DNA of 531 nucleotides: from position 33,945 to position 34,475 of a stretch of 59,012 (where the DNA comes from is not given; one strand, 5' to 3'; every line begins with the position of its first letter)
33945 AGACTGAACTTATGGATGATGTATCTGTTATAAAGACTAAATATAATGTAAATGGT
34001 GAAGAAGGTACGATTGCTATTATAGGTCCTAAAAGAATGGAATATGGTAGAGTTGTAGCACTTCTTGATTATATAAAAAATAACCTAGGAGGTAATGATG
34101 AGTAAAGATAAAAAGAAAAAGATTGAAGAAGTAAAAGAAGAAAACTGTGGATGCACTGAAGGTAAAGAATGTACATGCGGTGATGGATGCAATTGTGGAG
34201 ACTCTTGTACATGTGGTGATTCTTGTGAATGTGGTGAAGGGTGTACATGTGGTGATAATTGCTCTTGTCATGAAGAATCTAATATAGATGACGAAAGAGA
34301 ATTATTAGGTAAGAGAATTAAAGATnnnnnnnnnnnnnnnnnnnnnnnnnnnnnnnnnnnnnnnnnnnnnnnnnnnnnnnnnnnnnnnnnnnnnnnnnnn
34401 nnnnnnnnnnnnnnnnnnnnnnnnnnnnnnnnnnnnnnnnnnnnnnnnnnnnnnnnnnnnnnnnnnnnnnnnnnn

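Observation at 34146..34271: GrpE carries an N-terminal metallothionein-like (C-x-C-G-D-x)n repeat: 14 Cys + 1 His in 42 residues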

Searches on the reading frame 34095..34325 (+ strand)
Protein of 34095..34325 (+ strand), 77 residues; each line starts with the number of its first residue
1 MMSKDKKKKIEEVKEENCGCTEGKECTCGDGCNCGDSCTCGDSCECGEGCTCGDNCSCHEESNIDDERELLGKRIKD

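Call 5: search_protein_families(library=ncbifam, proteins=[window:34095-34325:+], max_evalue=1)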
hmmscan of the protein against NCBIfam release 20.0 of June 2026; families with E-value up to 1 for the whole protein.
seq(77 aa): 3 families
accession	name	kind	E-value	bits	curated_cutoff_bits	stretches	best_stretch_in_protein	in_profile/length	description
NF002060.0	PRK00892.1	subfamily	0.0061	15.7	207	1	23-66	129-172/345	UDP-3-O-(3-hydroxymyristoyl)glucosamine N-acyltransferase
TIGR01853.1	lipid_A_lpxD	equivalog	0.011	14.7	242.5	1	22-67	113-158/325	UDP-3-O-(3-hydroxymyristoyl)glucosamine N-acyltransferase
TIGR03570.1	NeuD_NnaD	subfamily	0.078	12.6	160.8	1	17-66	127-176/202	NeuD/PglB/VioB family sugar acetyltransferase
